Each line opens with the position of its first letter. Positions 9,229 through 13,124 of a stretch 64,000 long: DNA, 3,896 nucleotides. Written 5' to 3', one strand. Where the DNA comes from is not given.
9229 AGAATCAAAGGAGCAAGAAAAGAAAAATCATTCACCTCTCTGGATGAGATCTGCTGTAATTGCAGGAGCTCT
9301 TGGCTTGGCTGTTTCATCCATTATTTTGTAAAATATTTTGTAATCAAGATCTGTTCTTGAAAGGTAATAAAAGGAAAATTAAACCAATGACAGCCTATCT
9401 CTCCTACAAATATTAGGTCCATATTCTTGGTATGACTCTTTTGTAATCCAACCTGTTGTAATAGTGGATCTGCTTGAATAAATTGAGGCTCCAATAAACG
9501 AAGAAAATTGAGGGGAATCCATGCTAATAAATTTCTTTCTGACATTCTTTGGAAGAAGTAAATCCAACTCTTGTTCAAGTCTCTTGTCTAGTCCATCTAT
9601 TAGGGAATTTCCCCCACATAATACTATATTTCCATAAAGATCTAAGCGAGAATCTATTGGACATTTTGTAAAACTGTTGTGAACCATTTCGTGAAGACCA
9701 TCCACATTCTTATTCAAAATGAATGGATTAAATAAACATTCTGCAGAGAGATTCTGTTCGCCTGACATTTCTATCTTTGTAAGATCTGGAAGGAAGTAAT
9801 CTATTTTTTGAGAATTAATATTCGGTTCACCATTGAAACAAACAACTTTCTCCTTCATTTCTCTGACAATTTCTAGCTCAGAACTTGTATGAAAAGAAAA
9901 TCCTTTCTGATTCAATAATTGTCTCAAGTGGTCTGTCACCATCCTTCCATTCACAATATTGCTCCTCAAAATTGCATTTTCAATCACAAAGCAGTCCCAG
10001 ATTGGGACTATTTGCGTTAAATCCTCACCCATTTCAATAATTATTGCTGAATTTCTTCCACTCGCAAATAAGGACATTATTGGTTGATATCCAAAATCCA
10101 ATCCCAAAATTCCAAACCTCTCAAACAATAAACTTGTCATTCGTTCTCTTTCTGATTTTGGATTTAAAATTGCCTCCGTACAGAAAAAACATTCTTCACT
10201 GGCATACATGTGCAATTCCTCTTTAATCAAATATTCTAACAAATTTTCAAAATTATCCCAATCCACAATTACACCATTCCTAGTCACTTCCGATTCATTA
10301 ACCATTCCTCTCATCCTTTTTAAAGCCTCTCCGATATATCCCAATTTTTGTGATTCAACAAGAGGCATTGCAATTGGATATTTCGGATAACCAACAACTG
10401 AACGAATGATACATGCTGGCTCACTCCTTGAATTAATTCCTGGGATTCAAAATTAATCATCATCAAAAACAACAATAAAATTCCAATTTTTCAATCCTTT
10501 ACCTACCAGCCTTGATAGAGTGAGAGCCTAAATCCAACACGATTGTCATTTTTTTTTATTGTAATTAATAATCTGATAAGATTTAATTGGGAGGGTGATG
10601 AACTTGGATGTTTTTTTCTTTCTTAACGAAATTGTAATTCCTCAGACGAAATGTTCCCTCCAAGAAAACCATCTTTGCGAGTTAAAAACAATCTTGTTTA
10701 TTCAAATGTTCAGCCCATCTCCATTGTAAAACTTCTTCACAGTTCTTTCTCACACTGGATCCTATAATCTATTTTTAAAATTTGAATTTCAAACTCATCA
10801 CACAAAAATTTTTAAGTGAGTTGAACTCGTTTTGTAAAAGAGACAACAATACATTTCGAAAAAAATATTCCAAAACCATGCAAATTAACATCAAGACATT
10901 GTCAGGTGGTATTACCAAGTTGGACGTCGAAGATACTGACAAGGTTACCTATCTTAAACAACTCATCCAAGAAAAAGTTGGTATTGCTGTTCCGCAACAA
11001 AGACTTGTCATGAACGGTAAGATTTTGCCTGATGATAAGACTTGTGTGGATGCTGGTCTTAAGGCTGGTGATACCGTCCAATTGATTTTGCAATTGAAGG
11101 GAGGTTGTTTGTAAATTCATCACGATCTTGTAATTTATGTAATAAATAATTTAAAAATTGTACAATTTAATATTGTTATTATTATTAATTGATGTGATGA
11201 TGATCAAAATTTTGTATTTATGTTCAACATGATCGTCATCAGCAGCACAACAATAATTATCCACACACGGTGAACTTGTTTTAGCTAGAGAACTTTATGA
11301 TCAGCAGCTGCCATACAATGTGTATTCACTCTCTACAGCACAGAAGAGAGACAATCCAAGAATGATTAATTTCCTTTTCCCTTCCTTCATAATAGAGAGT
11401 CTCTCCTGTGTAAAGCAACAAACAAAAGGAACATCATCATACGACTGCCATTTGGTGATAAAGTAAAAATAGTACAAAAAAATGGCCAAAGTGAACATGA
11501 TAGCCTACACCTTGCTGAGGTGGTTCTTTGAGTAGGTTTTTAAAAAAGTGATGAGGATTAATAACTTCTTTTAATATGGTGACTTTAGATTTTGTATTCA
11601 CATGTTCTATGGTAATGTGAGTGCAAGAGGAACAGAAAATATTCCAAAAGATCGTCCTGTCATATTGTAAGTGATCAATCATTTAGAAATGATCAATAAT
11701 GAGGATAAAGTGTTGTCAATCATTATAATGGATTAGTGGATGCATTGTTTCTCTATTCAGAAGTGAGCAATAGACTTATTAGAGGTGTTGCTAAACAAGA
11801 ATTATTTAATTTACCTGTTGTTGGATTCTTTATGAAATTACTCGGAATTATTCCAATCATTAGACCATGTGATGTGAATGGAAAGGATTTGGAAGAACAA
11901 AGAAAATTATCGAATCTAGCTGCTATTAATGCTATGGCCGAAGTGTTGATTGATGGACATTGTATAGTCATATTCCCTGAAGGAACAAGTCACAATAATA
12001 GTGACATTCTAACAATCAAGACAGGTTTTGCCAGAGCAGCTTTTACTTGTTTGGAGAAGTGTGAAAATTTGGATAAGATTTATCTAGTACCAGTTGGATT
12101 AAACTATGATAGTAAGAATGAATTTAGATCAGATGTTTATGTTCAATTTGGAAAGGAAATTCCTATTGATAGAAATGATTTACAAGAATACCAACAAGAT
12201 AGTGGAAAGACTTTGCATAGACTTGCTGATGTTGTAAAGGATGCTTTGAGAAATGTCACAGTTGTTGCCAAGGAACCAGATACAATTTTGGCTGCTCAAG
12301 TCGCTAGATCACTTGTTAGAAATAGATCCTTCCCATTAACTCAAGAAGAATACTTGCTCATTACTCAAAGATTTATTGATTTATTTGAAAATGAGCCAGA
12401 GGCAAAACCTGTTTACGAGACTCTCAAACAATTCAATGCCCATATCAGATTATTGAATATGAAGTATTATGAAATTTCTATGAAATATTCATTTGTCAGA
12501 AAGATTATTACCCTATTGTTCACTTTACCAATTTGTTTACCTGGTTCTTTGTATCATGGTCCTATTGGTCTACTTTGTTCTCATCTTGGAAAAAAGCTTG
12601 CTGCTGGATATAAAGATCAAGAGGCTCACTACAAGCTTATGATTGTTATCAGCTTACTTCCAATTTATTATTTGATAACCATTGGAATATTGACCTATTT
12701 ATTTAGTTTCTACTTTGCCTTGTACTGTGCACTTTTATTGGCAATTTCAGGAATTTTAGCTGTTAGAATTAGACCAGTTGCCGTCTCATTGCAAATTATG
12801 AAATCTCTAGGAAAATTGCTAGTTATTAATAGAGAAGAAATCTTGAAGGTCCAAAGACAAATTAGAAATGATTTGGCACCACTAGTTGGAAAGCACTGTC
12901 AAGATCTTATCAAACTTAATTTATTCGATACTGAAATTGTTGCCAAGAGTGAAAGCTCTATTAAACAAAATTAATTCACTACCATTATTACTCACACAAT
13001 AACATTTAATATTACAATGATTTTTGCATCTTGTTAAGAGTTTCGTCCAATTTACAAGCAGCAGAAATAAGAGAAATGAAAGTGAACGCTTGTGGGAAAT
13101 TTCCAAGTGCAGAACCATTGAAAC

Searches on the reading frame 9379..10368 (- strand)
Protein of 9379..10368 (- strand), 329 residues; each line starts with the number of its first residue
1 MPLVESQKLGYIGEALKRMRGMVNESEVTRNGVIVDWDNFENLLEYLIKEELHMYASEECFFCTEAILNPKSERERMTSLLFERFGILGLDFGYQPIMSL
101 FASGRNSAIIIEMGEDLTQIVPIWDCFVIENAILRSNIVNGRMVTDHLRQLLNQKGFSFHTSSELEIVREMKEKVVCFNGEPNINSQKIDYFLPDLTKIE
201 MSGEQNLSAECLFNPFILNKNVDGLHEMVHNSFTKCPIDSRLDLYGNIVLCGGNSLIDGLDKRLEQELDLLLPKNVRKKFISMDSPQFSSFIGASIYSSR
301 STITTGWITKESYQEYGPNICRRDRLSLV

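Call 39: search_protein_families(library=pfam, proteins=[window:9379-10368:-], max_evalue=0.001)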
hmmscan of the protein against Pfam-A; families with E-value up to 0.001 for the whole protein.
window:9379-10368:- (329 aa): 2 families
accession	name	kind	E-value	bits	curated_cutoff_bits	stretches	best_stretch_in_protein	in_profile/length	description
PF00022.25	Actin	-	6.2e-71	239.6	27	1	11-323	47-407/410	Actin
PF06723.19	MreB_Mbl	-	3.8e-06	26.4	27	0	218-270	246-299/327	MreB/Mbl protein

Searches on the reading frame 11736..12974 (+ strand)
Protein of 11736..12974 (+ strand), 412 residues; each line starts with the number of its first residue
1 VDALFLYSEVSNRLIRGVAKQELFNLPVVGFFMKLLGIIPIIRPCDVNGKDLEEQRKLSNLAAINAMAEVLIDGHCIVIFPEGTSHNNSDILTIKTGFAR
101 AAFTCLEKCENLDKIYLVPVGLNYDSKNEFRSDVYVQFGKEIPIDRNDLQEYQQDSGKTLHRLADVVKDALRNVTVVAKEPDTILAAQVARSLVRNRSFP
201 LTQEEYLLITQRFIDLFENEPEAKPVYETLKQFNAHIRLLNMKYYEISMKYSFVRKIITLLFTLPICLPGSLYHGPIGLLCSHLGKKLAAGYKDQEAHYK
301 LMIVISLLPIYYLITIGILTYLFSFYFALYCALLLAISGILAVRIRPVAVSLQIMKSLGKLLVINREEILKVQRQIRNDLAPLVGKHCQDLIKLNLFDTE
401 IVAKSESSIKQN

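Call 39: search_protein_families(library=pfam, proteins=[window:11736-12974:+], max_evalue=0.001)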
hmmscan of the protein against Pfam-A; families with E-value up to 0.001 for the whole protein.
window:11736-12974:+ (412 aa): 1 family
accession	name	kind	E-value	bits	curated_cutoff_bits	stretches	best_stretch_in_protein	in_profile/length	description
PF01553.26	Acyltransferase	-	4.6e-16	59.3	23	1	1-122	26-131/132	Acyltransferase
